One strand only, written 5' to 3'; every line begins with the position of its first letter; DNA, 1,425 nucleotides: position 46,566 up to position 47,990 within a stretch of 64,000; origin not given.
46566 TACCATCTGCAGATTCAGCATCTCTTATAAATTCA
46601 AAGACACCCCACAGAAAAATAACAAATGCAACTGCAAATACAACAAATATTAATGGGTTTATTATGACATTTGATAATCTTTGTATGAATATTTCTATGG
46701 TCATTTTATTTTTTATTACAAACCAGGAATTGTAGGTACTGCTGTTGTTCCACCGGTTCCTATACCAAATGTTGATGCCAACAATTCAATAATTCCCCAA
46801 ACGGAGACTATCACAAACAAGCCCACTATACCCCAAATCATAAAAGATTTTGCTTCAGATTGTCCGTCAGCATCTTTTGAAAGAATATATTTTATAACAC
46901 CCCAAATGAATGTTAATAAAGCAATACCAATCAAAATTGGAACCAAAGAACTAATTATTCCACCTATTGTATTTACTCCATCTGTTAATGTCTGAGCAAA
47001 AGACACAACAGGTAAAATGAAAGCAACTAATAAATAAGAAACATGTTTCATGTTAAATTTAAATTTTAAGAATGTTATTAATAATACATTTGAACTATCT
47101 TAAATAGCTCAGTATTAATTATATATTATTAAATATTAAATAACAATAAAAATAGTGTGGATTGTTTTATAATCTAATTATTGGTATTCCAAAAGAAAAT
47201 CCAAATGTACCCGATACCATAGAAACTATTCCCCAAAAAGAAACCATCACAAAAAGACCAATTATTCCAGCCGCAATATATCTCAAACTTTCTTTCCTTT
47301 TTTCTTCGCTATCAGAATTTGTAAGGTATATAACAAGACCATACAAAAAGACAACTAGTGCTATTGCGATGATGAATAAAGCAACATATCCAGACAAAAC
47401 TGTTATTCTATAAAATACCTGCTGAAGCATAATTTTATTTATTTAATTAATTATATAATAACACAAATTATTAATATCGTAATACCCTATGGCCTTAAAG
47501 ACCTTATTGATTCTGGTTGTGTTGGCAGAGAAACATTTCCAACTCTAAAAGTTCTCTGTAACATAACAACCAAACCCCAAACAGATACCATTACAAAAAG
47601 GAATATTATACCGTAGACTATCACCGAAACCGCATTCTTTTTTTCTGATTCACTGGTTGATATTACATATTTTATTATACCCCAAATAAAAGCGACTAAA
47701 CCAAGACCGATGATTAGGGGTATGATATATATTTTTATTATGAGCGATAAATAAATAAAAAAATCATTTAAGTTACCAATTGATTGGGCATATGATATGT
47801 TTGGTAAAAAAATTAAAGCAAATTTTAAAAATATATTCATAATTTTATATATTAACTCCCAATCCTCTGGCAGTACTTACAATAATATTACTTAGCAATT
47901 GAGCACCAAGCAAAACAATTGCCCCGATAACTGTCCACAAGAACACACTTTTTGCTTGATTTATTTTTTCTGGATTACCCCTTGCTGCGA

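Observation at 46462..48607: Six tandem paralogous genes for small two-helix pilin-like (TrbC/VirB2-like) membrane proteins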

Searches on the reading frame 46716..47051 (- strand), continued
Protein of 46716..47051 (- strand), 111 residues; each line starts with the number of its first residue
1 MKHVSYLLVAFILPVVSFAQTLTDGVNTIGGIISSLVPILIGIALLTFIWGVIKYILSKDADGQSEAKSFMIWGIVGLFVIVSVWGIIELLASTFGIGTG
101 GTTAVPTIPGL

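Call 37: search_solved_structures(query=A2, max_evalue=10, show_alignments=2)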
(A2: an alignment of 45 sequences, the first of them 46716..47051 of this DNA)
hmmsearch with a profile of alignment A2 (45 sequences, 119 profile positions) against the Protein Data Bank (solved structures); distinct sequences matched with E-value up to 10: 6.
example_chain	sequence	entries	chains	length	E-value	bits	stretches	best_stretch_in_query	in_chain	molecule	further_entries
9ejc_E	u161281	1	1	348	0.49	13.5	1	16-102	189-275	viral G-protein coupled receptor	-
8w1a_A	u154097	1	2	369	0.53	13.4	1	16-102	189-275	viral G-protein coupled receptor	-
8k4o_E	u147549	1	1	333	0.96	12.6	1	16-102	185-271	G protein-coupled receptor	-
8yq5_E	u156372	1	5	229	1.7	11.7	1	8-100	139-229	de novo designed ion channel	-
4bey_A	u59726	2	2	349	1.8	11.7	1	35-78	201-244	Rhodopsin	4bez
8yq6_E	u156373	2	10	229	7.4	9.7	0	8-100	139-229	de novo designed ion channel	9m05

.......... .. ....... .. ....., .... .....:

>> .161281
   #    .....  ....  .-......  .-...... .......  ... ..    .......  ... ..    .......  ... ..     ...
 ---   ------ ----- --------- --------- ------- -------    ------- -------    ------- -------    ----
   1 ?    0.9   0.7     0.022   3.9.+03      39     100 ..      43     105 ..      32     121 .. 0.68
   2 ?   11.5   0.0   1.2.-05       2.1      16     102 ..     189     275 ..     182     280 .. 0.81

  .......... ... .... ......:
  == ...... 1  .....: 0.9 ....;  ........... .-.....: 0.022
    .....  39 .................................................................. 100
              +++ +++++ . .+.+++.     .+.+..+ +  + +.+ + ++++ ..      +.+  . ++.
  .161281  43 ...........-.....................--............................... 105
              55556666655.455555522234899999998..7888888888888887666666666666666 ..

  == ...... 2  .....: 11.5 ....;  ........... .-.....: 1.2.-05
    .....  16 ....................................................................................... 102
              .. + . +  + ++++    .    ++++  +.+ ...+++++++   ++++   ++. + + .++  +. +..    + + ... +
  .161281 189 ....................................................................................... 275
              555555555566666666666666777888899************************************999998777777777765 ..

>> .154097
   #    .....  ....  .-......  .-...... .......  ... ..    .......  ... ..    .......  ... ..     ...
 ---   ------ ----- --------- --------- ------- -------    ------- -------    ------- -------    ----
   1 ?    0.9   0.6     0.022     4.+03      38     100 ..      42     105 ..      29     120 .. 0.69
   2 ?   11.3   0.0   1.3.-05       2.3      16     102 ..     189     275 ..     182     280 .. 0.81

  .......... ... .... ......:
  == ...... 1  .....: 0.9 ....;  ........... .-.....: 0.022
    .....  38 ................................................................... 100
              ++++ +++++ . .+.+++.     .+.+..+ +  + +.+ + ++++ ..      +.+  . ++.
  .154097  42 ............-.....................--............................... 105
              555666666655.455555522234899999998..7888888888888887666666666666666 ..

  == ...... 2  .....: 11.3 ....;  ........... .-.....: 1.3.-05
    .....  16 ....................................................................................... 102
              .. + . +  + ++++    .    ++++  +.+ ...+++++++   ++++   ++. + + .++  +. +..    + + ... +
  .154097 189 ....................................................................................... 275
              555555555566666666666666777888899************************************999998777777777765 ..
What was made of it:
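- No solved pilin is found by sequence (call 37).
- Tried and rejected: A profile search of PDB sequences with the 45-sequence pilin alignment returned only insignificant GPCR segments (call 37).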

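Call 38: fold_search(model_id=the predicted structure, library=pdb)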
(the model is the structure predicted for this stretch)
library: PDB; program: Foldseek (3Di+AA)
matches with E <= 10: 281; with E <= 0.001: 0
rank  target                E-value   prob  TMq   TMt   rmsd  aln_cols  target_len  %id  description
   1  6s1k_E                1.1e-01  0.99  0.52  0.56   4.5        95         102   17  E. coli Core Signaling Unit, carrying QQQQ receptor mutation (released 2020-01-22)
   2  3zx6_A                4.1e-01  0.96  0.52  0.22   4.2        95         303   16  Structure of Hamp(AF1503)-Tsr fusion - Hamp (A291V) mutant (released 2012-02-29)
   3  6ye4_A                4.6e-01  0.80  0.42  0.23   4.9        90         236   16  Structure of ExbB pentamer from Serratia marcescens by single particle cryo electron microscopy (released 2021-03-31)
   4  3g67_B                4.9e-01  0.95  0.54  0.31   4.6        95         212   13  Crystal Structure of a Soluble Chemoreceptor from Thermotoga maritima (released 2009-07-28)
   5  4mt8_B                5.8e-01  0.99  0.65  0.74   2.5        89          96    8  Structure of the ERS1 dimerization and histidine phosphotransfer domain from Arabidopsis thaliana (released 2014-10-01)
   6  7ajq_A                5.8e-01  0.66  0.40  0.22   5.3        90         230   16  cryo-EM structure of ExbBD from Serratia Marcescens (released 2021-10-06)
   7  5zfp_B                6.5e-01  0.69  0.42  0.25   5.9        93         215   14  Structure of the ExbB/ExbD hexameric complex (released 2018-05-09)
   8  2ch7_A                7.8e-01  0.97  0.61  0.25   3.3        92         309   13  Crystal structure of the cytoplasmic domain of a bacterial chemoreceptor from Thermotoga maritima (released 2006-04-18)
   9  3g6b_B                7.8e-01  0.77  0.47  0.26  18.8       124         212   11  Crystal structure of a Soluble Chemoreceptor from Thermotoga maritima Asn217Ile mutant (released 2009-07-28)
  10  5sv0_A                7.8e-01  0.66  0.43  0.24   5.9        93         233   14  Structure of the ExbB/ExbD complex from E. coli at pH 7.0 (released 2016-09-28)
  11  9a65_B                8.3e-01  0.97  0.63  0.12   3.1        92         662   14  Integrative model of YVAQ-MCPB by crosslinking MS and deep learning (released 2024-09-18)
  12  5sv0_D                8.8e-01  0.51  0.40  0.24   6.0        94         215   17  Structure of the ExbB/ExbD complex from E. coli at pH 7.0 (released 2016-09-28)
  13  9vub_C                9.3e-01  0.92  0.58  0.19   3.8        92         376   12  channel C complex with 3 (released 2026-03-11)
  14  5zfp_J                9.3e-01  0.51  0.40  0.24   5.9        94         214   17  Structure of the ExbB/ExbD hexameric complex (released 2018-05-09)
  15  6ysl_C                9.9e-01  0.69  0.48  0.24   6.1        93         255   15  Structure of the flagellar MotAB stator complex from Bacillus subtilis (released 2020-08-12)
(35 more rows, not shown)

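Call 45: search_protein_families(library=pfam, proteins=[L045:6664-8877:+, L034:8383-9810:+, L013:7067-8236:+, L013:8243-9184:+, L079:4722-6347:+, L041:16763-18721:+, L033:7544-8704:+, L064:10340-11557:+, L027:2527-3486:+, L011:10734-11951:-], max_evalue=0.01)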
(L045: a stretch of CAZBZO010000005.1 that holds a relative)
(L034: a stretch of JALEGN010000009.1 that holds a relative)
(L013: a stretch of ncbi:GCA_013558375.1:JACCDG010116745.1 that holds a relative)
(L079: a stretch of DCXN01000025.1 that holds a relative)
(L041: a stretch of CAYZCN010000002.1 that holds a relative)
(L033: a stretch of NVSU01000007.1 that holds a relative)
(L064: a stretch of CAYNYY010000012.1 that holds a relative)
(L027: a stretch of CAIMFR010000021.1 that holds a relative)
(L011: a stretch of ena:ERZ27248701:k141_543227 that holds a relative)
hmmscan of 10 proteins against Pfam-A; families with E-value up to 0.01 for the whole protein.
L045:6664-8877:+ (737 aa): 4 families
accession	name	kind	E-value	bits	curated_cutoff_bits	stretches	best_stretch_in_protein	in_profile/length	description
PF16656.11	Pur_ac_phosph_N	-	1.5e-12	48.4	30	0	250-306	39-93/93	Purple acid Phosphatase, N-terminal domain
PF18895.5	T4SS_pilin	-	2.1e-08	34.5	26.6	1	665-722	15-71/71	Type IV secretion system pilin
PF16655.11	PhoD_N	-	0.00014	22.8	30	0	267-301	54-88/90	PhoD-like phosphatase, N-terminal domain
PF04956.18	TrbC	-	0.0094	16.6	27.9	1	656-720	39-96/98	TrbC/VIRB2 pilin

L034:8383-9810:+ (475 aa): 1 family
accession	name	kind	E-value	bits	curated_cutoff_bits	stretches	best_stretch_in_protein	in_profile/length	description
PF18895.5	T4SS_pilin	-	8.2e-12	45.5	26.6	1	391-459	3-71/71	Type IV secretion system pilin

L013:7067-8236:+ (389 aa): 1 family
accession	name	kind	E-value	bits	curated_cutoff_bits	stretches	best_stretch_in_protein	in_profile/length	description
PF18895.5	T4SS_pilin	-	2.3e-10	40.8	26.6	1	316-372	15-70/71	Type IV secretion system pilin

L013:8243-9184:+ (313 aa): 1 family
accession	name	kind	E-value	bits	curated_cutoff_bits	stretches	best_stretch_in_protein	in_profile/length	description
PF18895.5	T4SS_pilin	-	0.00033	21.1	26.6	1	233-297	7-70/71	Type IV secretion system pilin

L079:4722-6347:+ (541 aa): 2 families
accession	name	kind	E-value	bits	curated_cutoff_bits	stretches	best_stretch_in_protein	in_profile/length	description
PF00082.27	Peptidase_S8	-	3.4e-17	63.1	21.8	1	178-348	49-256/288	Subtilase family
PF18895.5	T4SS_pilin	-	2.4e-09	37.6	26.6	1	450-510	12-71/71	Type IV secretion system pilin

L041:16763-18721:+ (652 aa): 4 families
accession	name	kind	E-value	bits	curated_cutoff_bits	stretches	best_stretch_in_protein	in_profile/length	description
PF08298.17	AAA_PrkA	-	1.4e-169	564.3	25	1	26-387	1-357/358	PrkA AAA domain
PF06798.17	PrkA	-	5.3e-70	236.4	25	1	391-644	2-255/255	PrkA serine protein kinase C-terminal domain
PF07728.20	AAA_5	-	0.00093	19.7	22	0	114-146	3-36/139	AAA domain (dynein-related subfamily)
PF13191.12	AAA_16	-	0.0055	17.6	32.6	0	85-141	2-55/167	AAA ATPase domain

L033:7544-8704:+ (386 aa): 3 families
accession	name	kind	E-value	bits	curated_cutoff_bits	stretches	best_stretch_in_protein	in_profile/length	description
PF18895.5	T4SS_pilin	-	5.2e-09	36.5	26.6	1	305-371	7-71/71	Type IV secretion system pilin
PF04956.18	TrbC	-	0.00049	20.7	27.9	1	305-370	39-97/98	TrbC/VIRB2 pilin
PF16656.11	Pur_ac_phosph_N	-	0.0025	18.8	30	0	145-226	4-85/93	Purple acid Phosphatase, N-terminal domain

L064:10340-11557:+ (405 aa): 0 families

L027:2527-3486:+ (319 aa): 2 families
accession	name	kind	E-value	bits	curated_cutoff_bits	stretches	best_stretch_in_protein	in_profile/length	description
PF18895.5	T4SS_pilin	-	1.1e-11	45.1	26.6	1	53-119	5-70/71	Type IV secretion system pilin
PF04956.18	TrbC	-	0.0013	19.3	27.9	1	20-119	15-97/98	TrbC/VIRB2 pilin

L011:10734-11951:- (405 aa): 7 families
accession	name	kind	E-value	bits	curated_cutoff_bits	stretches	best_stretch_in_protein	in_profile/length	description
PF13567.11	DUF4131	-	0.00035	20.7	31.6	0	251-300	7-58/165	Domain of unknown function (DUF4131)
PF19865.4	DUF6338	-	0.00062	19.8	26.5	0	84-175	24-113/205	Family of unknown function (DUF6338)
PF09716.15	ETRAMP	-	0.00076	19.9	29.1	0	149-183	6-39/81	Malarial early transcribed membrane protein (ETRAMP)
PF15102.11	TMEM154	-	0.00079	19.7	30.3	1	133-182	51-100/153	TMEM154 protein family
PF15099.11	PIRT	-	0.0015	18.7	30.6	1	105-176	45-113/128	Phosphoinositide-interacting protein family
PF16492.10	Cadherin_C_2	-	0.0065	17.6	31.5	0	145-188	7-50/85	Cadherin cytoplasmic C-terminal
PF15820.10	ECSCR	-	0.0079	16.5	27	0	137-191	14-68/104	Endothelial cell-specific chemotaxis regulator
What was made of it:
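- Pilin domains fused to large extracellular domains at the upstream array positions in other species (call 45). Fusions to large extracellular domains at the upstream array positions in other species suggest display away from the cell (call 45).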

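Call 67: search_protein_families(library=phrogs, proteins=[window:46716-47051:-], max_evalue=0.1)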
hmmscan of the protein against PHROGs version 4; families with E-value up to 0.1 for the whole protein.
window:46716-47051:- (111 aa): 1 family
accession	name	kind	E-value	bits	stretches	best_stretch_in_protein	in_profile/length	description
phrog_30157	-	unknown function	0.078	14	0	18-65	46-92/103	-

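Call 81: search_protein_families(library=pfam, proteins=[L076:8443-9798:+, L076:9977-10336:+, L076:10368-12140:+, L076:12210-13586:+, L076:13858-16860:+, L076:7668-8315:+, L022:4015-4554:+, L022:1771-2379:+, L022:8106-9020:-, L022:9156-9914:-], max_evalue=0.001)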
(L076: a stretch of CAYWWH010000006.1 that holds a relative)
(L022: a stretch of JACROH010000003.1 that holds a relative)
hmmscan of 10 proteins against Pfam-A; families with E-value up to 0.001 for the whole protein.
L076:8443-9798:+ (451 aa): 1 family
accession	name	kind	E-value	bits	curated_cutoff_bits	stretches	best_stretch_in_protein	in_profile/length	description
PF16656.11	Pur_ac_phosph_N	-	6.2e-07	30.3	30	1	121-184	29-93/93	Purple acid Phosphatase, N-terminal domain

L076:9977-10336:+ (119 aa): 1 family
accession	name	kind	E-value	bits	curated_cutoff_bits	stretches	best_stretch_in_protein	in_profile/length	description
PF18895.5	T4SS_pilin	-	7.7e-09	35.9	26.6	1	46-100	18-71/71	Type IV secretion system pilin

L076:10368-12140:+ (590 aa): 5 families
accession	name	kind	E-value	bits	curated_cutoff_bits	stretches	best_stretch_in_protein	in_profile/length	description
PF08275.17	DNAG_N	-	1.3e-44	151.8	26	1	131-260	1-128/128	DNA primase catalytic core, N-terminal domain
PF01807.25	Zn_ribbon_DnaG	-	4.2e-28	97.5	24.9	1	18-110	4-96/98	CHC2 zinc finger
PF13155.12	Toprim_2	-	2.5e-16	60.2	22.1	1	270-354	1-87/88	Toprim-like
PF13662.12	Toprim_4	-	1.5e-11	44.8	25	1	270-342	4-83/85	Toprim domain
PF01751.28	Toprim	-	1.3e-06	28.9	23.1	1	270-331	3-78/96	Toprim domain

L076:12210-13586:+ (458 aa): 5 families
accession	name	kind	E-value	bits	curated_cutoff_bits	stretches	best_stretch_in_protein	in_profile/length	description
PF04542.20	Sigma70_r2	-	5.6e-22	77.8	24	1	223-295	1-71/71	Sigma-70 region 2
PF04539.22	Sigma70_r3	-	3.9e-18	65.8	25.3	1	304-381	1-76/78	Sigma-70 region 3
PF04545.22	Sigma70_r4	-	3e-16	59.1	24.1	1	396-448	2-50/50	Sigma-70, region 4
PF00140.25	Sigma70_r1_2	-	1.4e-13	51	22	1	185-218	1-34/34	Sigma-70 factor, region 1.2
PF03979.19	Sigma70_r1_1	-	6.9e-06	26.4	22.5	1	107-159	5-57/81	Sigma-70 factor, region 1.1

L076:13858-16860:+ (1000 aa): 8 families
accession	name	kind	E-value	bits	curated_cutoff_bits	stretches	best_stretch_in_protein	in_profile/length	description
PF00580.27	UvrD-helicase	-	2.8e-62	211.3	23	1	15-318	1-270/271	UvrD/REP helicase N-terminal domain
PF13361.12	UvrD_C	-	4.6e-39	135.2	25.6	1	324-676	1-349/350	UvrD-like helicase C-terminal domain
PF12705.13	PDDEXK_1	-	1.5e-22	81.2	22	1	741-994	2-244/247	PD-(D/E)XK nuclease superfamily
PF13245.12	AAA_19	-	5.9e-18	65.8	25.1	1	19-303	1-133/134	AAA domain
PF13538.12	UvrD_C_2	-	6.2e-11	42.4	27.4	1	650-672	28-51/52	UvrD-like helicase C-terminal domain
PF13604.12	AAA_30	-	0.00016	21.9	27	0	15-78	2-65/191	AAA domain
PF13086.12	AAA_11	-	0.00021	21.6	27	1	15-86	2-75/257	AAA domain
PF08696.17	Dna2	-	0.00032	20.9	22.4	1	741-835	56-153/204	DNA replication factor Dna2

L076:7668-8315:+ (215 aa): 0 families

L022:4015-4554:+ (179 aa): 0 families

L022:1771-2379:+ (202 aa): 0 families

L022:8106-9020:- (304 aa): 3 families
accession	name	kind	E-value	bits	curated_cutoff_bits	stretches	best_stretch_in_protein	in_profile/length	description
PF01145.31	Band_7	-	2.2e-23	83.7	23.6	1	75-244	2-173/176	SPFH domain / Band 7 family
PF13421.11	Band_7_1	-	4.2e-05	23.7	24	1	177-229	153-206/211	SPFH domain-Band 7 family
PF17636.7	UL21a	-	0.00083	19.8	27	0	94-152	56-114/123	Viral Unique Long protein 21a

L022:9156-9914:- (252 aa): 1 family
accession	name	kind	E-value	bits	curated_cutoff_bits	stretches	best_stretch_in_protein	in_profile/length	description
PF00849.27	PseudoU_synth_2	-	5.7e-34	118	26.8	1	12-188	2-151/152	RNA pseudouridylate synthase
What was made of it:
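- Tried and rejected: The solitary pilin in L076 sits beside dnaG, a sigma-70 gene and a UvrD-family helicase gene (call 81).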

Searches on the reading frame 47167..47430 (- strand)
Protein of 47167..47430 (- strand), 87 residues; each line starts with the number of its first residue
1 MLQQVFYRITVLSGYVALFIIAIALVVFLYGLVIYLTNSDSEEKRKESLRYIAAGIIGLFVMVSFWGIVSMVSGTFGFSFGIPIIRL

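Call 3: search_protein_families(library=pfam, proteins=[window:47167-47430:-], max_evalue=1)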
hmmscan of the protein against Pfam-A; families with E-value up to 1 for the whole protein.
window:47167-47430:- (87 aa): 11 families
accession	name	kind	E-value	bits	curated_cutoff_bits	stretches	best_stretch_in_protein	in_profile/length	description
PF18895.5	T4SS_pilin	-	1.7e-08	34.9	26.6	1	16-71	19-70/71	Type IV secretion system pilin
PF02673.24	BacA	-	0.0042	17.3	33.4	1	20-71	113-166/257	Bacitracin resistance protein BacA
PF06570.16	DUF1129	-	0.019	15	29.1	1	13-73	112-172/207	Protein of unknown function (DUF1129)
PF10066.14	DUF2304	-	0.025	15.3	25.5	1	20-84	4-66/106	Uncharacterized conserved protein (DUF2304)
PF01284.28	MARVEL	-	0.026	15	32.8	1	17-74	42-97/135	Membrane-associating domain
PF05545.16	FixQ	-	0.049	14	29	1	19-41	12-34/49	Cbb3-type cytochrome oxidase component FixQ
PF19592.4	DUF6097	-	0.16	12.6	27.5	1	8-43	62-97/152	Family of unknown function (DUF6097)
PF06109.18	HlyE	-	0.17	11.6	25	1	31-82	170-217/333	Haemolysin E (HlyE)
PF00335.26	Tetraspanin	-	0.21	11.7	32.1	1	15-70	7-67/225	Tetraspanin family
PF01529.25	DHHC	-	0.24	11.9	28.7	1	16-79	53-116/133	DHHC palmitoyltransferase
PF12725.13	DUF3810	-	0.85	9.4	28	1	14-69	25-82/311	Protein of unknown function (DUF3810)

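Call 4: search_protein_families(library=ncbifam, proteins=[window:47167-47430:-], max_evalue=1)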
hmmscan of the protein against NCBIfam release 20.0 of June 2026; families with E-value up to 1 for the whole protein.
window:47167-47430:- (87 aa): 5 families
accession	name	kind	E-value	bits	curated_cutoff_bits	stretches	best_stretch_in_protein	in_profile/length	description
NF045849.1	ICE_MMCAP2_0565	equivalog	1.2e-09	37.7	40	1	8-75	12-79/80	Mbov_0395 family pilin-like conjugal transfer protein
NF046050.1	CPBP_fam_MroQ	equivalog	0.0019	17.7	270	1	12-73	43-103/243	intramembrane glutamic endopeptidase MroQ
NF002763.0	PRK02833.1-1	equivalog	0.024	14.4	138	1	4-69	9-74/143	phosphate-starvation-inducible protein PsiE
NF042915.1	MAB_1171c_fam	subfamily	0.25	10.3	100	1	15-77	137-199/362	MAB_1171c family putative transporter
NF041560.1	T6SS_Burk_ExIF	subfamily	0.57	9.8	90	1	14-73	131-185/234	putative type VI secretion system effector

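Call 67: search_protein_families(library=phrogs, proteins=[window:47167-47430:-], max_evalue=0.1)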
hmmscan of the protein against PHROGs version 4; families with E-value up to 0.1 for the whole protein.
window:47167-47430:- (87 aa): 2 families
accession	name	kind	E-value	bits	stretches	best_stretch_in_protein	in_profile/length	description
phrog_16918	-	lysis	0.027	15.6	1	18-85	9-73/133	holin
phrog_28582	-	unknown function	0.081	14.2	0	16-73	27-81/91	-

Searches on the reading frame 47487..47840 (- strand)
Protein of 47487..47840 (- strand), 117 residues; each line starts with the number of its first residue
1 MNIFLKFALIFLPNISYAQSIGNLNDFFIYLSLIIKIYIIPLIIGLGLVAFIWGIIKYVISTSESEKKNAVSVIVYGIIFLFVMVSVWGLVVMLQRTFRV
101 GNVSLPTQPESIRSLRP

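Call 3: search_protein_families(library=pfam, proteins=[window:47487-47840:-], max_evalue=1)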
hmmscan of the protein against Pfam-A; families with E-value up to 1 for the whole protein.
window:47487-47840:- (117 aa): 5 families
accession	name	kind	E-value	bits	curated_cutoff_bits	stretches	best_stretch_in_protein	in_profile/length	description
PF18895.5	T4SS_pilin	-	7.7e-05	23.1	26.6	1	38-92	15-69/71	Type IV secretion system pilin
PF12304.13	BCLP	-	0.086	12.9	29.4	1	44-104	48-109/184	Beta-casein like protein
PF06667.17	PspB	-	0.13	12.8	25.6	1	37-65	4-32/73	Phage shock protein B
PF05478.16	Prominin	-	0.23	9.9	34.3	1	30-101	420-490/799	Prominin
PF14387.11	DUF4418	-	0.38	11.5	27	1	39-88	33-82/117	Domain of unknown function (DUF4418)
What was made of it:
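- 47487..47840 (-): p3, 117 aa: a middle copy of the expanding class-5-like group. Signal peptide …NISYA|QSI. PF18895 E 7.7e-5 (call 3).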

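Call 4: search_protein_families(library=ncbifam, proteins=[window:47487-47840:-], max_evalue=1)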
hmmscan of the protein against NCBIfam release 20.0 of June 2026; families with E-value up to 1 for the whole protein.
window:47487-47840:- (117 aa): 2 families
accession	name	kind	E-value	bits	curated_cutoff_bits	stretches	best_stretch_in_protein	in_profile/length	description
NF045849.1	ICE_MMCAP2_0565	equivalog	0.015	15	40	1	34-92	12-74/80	Mbov_0395 family pilin-like conjugal transfer protein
NF042915.1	MAB_1171c_fam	subfamily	0.064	12.3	100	1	39-103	140-203/362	MAB_1171c family putative transporter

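Call 67: search_protein_families(library=phrogs, proteins=[window:47487-47840:-], max_evalue=0.1)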
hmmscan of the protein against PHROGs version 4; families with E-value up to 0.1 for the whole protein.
window:47487-47840:- (117 aa): 1 family
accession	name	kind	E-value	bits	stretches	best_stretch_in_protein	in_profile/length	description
phrog_24226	-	unknown function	0.023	15.3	1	40-93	5-59/222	-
